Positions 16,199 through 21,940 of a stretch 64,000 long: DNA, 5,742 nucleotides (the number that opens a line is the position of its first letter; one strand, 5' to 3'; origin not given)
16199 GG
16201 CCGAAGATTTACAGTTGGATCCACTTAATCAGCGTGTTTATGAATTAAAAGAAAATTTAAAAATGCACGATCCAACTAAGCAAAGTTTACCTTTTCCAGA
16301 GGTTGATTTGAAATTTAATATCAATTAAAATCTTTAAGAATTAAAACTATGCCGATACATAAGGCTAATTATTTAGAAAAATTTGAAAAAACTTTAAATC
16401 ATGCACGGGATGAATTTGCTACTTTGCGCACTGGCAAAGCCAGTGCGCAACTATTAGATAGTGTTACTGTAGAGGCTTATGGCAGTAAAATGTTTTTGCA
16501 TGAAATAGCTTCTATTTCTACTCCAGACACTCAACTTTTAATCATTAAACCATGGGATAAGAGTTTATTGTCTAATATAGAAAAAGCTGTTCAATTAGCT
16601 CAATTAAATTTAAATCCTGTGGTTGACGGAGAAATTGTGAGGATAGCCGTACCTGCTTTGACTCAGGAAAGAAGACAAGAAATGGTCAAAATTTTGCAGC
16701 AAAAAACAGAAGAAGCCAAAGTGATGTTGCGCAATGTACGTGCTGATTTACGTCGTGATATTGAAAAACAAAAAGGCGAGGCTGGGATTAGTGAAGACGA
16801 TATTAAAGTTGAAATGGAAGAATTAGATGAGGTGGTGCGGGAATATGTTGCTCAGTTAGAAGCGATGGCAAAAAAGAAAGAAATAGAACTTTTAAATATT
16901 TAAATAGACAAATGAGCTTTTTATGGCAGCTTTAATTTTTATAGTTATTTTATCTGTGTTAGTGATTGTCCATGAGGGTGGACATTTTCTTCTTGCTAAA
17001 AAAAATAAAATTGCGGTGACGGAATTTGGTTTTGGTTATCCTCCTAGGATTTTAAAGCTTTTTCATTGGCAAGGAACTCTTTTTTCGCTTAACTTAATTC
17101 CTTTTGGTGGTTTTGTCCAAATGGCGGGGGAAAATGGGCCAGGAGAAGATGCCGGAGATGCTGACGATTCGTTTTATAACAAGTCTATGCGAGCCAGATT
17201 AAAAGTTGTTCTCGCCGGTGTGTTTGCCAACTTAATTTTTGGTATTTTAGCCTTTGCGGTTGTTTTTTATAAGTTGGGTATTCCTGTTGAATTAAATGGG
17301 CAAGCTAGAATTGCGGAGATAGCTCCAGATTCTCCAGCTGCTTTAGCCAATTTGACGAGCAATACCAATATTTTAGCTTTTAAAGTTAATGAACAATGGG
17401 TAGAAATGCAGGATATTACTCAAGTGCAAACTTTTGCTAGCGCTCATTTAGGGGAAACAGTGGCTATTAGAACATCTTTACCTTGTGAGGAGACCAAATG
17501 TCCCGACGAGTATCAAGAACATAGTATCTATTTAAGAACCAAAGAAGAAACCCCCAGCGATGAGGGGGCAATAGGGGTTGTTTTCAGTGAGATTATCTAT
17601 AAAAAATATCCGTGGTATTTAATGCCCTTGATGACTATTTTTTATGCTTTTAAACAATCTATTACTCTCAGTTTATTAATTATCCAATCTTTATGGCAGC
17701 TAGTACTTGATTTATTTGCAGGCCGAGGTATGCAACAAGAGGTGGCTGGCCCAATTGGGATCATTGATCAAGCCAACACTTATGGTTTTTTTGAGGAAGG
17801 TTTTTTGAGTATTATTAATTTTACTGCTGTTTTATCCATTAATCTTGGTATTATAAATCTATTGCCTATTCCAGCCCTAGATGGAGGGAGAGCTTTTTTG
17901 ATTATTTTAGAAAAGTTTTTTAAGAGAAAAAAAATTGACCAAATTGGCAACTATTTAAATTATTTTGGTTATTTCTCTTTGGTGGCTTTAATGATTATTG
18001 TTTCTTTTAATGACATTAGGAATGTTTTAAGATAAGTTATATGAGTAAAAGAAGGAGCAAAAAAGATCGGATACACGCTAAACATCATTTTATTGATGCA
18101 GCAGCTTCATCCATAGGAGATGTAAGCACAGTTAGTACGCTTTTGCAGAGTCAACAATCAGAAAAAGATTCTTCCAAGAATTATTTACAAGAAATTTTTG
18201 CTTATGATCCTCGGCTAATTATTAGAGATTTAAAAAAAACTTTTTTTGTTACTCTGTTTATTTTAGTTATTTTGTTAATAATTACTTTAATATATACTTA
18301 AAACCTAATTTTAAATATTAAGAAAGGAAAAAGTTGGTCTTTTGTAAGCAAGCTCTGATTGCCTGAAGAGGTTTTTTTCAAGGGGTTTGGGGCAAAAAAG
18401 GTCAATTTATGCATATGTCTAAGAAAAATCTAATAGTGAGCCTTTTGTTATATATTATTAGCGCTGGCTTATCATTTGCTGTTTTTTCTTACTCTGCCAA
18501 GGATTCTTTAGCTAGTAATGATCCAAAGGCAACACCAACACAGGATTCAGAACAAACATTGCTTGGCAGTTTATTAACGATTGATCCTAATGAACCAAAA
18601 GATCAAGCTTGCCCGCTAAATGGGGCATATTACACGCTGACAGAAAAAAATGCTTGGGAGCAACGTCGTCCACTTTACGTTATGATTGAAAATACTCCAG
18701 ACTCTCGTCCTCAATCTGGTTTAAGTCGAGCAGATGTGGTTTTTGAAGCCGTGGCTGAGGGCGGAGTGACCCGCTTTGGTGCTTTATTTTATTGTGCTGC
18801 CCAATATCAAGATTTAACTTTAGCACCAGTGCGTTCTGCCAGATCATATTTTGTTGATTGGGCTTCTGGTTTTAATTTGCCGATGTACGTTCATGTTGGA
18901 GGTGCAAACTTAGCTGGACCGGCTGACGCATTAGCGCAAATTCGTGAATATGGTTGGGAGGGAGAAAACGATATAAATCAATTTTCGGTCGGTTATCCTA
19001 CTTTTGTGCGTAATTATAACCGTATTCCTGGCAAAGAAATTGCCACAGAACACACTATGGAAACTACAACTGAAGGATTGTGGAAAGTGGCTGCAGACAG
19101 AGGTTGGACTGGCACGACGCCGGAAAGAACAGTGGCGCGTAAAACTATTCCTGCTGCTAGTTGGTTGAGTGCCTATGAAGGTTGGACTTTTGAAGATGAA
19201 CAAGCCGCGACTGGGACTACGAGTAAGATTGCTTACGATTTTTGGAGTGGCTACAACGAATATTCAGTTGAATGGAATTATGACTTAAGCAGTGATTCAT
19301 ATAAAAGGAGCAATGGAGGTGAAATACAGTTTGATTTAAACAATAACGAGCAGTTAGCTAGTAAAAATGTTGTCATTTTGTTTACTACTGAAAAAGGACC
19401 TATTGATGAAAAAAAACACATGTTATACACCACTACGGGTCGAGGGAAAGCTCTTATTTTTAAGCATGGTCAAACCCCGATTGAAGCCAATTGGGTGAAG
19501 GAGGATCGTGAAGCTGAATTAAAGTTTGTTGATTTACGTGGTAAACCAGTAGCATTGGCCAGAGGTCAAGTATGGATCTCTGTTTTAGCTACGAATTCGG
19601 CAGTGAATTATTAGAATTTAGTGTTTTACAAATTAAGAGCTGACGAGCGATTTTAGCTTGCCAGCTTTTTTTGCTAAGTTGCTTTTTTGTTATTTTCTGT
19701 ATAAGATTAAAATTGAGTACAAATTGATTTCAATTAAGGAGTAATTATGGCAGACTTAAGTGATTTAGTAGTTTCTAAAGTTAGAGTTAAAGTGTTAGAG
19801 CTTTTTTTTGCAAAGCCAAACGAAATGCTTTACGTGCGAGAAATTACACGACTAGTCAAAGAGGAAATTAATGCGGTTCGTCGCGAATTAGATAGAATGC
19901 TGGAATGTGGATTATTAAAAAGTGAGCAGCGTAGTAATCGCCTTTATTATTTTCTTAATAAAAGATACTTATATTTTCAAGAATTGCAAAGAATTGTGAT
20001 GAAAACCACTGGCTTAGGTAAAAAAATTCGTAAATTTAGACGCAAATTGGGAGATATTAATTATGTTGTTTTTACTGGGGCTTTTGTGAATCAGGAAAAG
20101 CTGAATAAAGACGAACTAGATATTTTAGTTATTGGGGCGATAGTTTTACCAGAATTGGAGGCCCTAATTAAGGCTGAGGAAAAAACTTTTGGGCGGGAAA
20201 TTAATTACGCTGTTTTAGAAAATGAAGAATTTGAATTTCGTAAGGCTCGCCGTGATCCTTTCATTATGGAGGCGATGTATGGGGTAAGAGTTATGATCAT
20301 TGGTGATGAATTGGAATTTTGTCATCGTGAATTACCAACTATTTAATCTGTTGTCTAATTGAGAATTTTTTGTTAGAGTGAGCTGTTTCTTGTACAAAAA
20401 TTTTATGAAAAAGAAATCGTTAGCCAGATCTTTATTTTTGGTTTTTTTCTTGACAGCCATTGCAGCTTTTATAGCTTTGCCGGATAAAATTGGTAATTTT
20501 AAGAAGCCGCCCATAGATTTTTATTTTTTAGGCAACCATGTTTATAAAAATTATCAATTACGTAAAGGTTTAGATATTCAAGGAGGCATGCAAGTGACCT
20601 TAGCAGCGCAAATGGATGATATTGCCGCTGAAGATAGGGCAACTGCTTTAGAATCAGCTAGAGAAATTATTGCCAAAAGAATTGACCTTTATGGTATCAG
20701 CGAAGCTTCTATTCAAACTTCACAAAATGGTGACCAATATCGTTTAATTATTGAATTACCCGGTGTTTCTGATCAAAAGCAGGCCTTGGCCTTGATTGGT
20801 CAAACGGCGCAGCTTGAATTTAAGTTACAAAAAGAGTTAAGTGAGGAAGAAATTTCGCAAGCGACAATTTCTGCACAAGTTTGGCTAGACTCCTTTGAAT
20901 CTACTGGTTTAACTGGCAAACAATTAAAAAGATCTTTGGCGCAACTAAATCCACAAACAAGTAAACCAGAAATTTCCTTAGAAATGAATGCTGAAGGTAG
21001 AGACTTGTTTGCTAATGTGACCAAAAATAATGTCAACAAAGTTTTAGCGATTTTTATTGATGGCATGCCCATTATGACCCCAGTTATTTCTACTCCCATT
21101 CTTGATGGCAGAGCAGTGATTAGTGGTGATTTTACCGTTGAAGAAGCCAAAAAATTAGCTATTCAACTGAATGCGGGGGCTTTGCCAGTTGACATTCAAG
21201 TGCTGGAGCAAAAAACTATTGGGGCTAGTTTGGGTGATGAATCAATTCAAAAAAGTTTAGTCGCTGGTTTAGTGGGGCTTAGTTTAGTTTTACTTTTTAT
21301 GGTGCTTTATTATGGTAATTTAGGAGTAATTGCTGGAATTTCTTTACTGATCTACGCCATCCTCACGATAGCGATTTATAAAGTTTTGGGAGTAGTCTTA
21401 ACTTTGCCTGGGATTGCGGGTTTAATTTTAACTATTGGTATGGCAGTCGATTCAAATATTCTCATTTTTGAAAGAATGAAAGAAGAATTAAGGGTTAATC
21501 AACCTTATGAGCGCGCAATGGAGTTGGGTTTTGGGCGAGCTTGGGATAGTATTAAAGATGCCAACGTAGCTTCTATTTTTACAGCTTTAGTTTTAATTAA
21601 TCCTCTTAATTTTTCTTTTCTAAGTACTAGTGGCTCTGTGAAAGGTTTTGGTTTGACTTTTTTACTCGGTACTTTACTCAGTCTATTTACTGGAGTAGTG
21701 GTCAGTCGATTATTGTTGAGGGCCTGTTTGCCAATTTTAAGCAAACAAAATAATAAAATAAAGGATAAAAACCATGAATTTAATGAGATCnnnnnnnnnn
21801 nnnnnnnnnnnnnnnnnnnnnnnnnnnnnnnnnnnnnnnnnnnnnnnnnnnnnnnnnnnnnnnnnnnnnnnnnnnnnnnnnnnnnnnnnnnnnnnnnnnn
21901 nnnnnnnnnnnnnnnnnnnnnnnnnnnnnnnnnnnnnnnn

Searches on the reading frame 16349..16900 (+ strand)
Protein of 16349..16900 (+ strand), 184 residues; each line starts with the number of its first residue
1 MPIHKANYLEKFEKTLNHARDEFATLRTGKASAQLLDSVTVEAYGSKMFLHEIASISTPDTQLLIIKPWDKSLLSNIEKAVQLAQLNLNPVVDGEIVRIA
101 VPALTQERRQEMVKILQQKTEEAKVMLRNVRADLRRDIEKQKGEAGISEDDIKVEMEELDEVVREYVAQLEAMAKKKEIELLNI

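Call 6: search_protein_families(library=pfam, proteins=[window:16349-16900:+], max_evalue=0.001)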
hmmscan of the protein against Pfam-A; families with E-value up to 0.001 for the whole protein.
window:16349-16900:+ (184 aa): 1 family
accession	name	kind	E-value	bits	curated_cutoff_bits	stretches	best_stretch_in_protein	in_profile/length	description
PF01765.24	RRF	-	9.6e-52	175.6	29.7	1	20-182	2-164/164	Ribosome recycling factor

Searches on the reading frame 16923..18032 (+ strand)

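Call 6: search_protein_families(library=pfam, proteins=[window:16923-18032:+], max_evalue=0.001)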
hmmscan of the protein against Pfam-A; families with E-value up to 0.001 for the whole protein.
window:16923-18032:+ (370 aa): 1 family
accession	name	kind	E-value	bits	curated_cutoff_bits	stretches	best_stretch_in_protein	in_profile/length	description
PF02163.28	Peptidase_M50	-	3e-51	174.3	27.2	1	6-356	2-221/221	Peptidase family M50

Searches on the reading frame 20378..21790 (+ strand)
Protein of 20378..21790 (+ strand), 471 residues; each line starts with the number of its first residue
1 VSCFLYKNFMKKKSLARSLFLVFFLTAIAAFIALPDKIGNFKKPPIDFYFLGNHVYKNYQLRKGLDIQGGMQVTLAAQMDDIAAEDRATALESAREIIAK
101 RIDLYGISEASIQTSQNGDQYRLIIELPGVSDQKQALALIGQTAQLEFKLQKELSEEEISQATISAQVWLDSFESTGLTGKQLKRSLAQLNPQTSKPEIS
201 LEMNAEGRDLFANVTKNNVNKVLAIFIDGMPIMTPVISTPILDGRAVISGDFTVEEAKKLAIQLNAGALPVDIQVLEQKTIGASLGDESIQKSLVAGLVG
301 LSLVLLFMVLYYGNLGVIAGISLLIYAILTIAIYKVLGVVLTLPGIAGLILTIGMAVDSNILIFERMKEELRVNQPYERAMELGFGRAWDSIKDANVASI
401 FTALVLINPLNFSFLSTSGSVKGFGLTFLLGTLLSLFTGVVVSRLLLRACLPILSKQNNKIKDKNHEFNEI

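Call 7: search_protein_families(library=pfam, proteins=[window:20378-21790:+], max_evalue=0.001)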
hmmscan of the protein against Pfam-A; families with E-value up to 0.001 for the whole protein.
window:20378-21790:+ (471 aa): 5 families
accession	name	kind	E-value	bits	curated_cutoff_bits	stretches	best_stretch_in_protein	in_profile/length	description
PF22599.2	SecDF_P1_head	-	1.4e-26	93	27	1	176-271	19-114/114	SecDF, P1 head subdomain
PF21760.3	SecD_1st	-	2e-18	66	27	1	92-152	2-59/60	Protein translocase subunit SecDF, P1 domain, N-terminal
PF02355.23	SecD_SecF_C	-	6.5e-14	52.2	20.5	1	272-446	12-182/189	Protein export membrane protein SecD/SecF, C-terminal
PF00873.25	ACR_tran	-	2.1e-07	29.5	28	1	287-444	327-483/1021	AcrB/AcrD/AcrF family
PF03176.21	MMPL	-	0.00067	19.1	20.5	1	289-437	141-295/333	MMPL family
